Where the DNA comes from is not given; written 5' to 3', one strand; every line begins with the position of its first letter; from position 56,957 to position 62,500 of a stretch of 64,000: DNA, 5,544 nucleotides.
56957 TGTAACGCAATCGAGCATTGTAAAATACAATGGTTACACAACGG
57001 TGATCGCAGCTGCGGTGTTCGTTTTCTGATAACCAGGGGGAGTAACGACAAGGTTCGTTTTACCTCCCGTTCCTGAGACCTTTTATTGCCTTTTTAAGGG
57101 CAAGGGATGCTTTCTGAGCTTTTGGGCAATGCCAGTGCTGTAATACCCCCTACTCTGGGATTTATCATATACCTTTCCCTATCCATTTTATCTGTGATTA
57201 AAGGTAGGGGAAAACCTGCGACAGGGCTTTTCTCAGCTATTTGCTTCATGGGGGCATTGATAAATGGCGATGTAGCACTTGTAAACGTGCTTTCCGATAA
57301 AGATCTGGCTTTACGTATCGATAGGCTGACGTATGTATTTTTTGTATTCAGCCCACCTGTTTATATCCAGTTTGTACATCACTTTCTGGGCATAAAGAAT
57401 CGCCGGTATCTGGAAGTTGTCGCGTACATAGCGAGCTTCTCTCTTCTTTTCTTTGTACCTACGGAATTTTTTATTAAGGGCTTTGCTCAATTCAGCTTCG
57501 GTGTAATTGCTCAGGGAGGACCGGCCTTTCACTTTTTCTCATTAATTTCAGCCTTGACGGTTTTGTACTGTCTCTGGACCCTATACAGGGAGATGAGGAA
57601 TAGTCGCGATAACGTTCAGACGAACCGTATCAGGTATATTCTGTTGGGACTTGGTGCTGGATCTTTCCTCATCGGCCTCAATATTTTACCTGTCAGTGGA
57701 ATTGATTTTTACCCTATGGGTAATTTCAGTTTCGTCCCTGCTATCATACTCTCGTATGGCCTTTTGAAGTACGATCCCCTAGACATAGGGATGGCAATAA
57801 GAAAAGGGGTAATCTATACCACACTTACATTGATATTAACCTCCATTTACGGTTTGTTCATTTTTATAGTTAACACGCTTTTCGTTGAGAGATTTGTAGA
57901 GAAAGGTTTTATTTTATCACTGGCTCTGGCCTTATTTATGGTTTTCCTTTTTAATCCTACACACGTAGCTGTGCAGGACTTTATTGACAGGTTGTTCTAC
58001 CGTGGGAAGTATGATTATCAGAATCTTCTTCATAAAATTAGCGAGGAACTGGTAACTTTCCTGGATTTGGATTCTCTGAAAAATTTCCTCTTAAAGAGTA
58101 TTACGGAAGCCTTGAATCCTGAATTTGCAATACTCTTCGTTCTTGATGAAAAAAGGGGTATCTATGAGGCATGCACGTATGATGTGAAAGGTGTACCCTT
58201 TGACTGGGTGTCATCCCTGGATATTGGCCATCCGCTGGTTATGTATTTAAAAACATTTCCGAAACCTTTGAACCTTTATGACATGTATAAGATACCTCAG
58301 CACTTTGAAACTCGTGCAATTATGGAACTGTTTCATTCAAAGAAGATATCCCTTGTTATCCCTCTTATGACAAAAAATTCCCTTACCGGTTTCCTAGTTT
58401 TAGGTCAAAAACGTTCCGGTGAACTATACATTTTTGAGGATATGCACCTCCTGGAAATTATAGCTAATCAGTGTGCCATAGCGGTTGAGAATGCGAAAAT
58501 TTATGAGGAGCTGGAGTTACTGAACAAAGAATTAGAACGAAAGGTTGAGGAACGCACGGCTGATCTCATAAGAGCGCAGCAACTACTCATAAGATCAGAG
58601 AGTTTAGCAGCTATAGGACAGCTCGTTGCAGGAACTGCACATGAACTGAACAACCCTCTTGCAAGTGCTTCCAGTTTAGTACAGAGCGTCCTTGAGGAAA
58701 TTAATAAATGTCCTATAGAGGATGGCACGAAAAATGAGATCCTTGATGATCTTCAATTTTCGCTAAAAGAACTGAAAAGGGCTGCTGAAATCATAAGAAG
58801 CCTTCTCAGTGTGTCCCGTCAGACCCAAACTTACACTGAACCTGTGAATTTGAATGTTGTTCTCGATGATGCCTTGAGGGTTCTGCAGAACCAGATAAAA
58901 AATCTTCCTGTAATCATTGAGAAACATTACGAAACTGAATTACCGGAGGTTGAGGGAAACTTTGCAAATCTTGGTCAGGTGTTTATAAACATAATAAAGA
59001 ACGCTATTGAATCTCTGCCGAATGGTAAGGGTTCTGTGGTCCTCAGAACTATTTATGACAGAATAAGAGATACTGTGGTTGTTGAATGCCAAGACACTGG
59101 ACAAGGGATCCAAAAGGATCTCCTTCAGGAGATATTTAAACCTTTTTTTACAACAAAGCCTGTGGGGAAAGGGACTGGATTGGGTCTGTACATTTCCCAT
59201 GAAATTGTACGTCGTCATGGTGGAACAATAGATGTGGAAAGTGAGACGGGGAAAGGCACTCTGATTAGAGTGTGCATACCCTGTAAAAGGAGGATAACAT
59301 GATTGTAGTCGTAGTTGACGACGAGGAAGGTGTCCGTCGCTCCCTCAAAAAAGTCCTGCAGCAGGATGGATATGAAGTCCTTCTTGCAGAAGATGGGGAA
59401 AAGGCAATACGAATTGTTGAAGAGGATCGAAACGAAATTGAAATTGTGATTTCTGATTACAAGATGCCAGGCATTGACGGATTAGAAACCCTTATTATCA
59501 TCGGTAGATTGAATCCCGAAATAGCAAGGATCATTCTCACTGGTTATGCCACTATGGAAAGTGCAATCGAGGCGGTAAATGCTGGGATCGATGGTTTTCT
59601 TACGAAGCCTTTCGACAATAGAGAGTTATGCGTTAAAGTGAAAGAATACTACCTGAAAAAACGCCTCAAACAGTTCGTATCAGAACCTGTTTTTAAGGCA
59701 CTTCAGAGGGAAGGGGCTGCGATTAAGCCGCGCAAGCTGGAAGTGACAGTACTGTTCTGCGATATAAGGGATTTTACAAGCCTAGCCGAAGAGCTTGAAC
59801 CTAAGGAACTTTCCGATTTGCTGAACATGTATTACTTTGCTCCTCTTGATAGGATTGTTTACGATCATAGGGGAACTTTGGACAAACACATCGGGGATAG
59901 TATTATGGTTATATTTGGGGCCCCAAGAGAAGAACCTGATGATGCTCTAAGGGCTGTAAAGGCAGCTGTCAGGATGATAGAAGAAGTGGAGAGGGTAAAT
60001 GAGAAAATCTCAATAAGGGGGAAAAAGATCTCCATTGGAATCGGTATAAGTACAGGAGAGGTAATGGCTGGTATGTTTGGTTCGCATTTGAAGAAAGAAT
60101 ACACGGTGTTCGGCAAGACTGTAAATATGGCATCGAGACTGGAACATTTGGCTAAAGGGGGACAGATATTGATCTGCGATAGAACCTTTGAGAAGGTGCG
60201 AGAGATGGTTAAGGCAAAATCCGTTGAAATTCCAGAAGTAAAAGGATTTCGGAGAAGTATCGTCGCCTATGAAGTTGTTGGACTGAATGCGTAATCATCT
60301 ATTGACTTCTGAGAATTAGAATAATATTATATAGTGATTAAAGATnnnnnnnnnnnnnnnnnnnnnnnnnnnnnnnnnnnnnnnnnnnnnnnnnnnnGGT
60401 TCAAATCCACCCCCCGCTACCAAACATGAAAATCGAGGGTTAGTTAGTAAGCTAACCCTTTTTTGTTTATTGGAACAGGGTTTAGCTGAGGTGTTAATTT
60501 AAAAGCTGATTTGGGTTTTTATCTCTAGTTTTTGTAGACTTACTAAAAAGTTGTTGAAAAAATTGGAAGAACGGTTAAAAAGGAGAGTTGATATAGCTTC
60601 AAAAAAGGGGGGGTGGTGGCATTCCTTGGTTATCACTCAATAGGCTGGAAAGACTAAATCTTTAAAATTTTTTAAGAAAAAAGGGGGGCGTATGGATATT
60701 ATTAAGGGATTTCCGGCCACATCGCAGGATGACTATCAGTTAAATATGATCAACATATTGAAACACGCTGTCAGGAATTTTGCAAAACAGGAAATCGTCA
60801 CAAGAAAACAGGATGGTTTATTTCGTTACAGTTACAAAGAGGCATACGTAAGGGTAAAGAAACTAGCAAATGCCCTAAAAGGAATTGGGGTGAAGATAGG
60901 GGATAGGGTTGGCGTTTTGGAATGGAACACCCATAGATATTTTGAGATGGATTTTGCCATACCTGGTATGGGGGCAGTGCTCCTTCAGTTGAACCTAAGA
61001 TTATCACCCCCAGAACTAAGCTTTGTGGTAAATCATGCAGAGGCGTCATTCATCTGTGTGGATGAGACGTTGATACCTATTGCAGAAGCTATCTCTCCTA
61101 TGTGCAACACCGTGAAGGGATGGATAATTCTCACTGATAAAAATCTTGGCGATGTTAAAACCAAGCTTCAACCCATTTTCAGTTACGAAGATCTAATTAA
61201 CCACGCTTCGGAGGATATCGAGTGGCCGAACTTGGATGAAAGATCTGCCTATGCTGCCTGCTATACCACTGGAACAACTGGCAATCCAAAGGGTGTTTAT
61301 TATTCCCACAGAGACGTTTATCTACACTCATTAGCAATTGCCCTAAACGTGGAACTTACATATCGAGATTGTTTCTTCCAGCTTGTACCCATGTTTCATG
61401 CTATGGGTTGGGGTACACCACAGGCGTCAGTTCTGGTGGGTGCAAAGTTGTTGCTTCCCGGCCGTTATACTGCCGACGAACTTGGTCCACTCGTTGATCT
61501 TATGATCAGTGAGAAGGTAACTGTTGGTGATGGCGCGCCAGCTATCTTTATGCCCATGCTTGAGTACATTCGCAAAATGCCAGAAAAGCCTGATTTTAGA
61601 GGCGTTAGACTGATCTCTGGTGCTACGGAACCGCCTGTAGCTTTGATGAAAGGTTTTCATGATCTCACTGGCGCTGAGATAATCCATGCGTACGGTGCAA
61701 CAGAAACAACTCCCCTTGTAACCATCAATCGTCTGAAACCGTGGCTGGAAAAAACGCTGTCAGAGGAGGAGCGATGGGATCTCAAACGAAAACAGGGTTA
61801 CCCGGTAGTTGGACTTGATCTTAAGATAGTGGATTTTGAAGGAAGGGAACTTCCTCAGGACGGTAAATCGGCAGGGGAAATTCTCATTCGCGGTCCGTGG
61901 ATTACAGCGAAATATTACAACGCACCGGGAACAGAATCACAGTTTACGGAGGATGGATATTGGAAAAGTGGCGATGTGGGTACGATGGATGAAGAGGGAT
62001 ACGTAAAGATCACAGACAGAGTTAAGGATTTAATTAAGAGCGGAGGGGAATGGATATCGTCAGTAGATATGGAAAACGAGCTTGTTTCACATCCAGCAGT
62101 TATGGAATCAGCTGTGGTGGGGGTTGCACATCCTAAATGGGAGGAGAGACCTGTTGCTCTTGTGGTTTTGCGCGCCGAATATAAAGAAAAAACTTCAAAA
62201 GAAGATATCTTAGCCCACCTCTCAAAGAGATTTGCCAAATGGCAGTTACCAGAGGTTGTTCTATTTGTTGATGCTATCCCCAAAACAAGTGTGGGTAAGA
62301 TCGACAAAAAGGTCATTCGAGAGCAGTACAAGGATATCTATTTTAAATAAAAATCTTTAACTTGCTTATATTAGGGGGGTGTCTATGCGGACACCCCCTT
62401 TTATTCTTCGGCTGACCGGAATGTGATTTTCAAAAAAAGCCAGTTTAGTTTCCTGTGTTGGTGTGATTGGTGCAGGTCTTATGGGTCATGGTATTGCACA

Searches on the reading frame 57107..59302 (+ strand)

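Call 49: search_protein_families(library=pfam, proteins=[window:57107-59302:+], max_evalue=0.001)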
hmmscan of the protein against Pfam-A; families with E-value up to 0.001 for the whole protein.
window:57107-59302:+ (731 aa): 7 families
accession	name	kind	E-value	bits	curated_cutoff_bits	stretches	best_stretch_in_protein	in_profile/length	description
PF02518.31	HATPase_c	-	4.7e-25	88.6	26.4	1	621-726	5-109/111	Histidine kinase-, DNA gyrase B-, and HSP90-like ATPase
PF16927.11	HisKA_7TM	-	6.7e-10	39.6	28.6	1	19-227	6-222/224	N-terminal 7TM region of histidine kinase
PF13492.12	GAF_3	-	9.5e-09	36.2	27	1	321-462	2-129/129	GAF domain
PF00512.31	HisKA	-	5.1e-08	33.3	26.9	1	504-573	3-64/66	His Kinase A (phospho-acceptor) domain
PF13185.12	GAF_2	-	1.9e-05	25.3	28.6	1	320-461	3-136/136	GAF domain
PF01590.32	GAF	-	3.5e-05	24.8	22.4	1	380-460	57-133/133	GAF domain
PF14501.12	HATPase_c_5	-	0.00072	19.9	22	0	621-715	5-93/102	GHKL domain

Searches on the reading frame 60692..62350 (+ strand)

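Call 78: search_protein_families(library=pfam, proteins=[window:60692-62350:+], max_evalue=0.00001)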
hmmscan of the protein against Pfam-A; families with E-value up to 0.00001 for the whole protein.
window:60692-62350:+ (552 aa): 2 families
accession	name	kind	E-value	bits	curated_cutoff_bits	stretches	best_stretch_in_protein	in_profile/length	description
PF00501.34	AMP-binding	-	1.5e-68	231.8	29.9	1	25-409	3-384/384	AMP-binding enzyme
PF13193.12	AMP-binding_C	-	2.4e-19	70.5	24.5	1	460-536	2-76/76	AMP-binding enzyme C-terminal domain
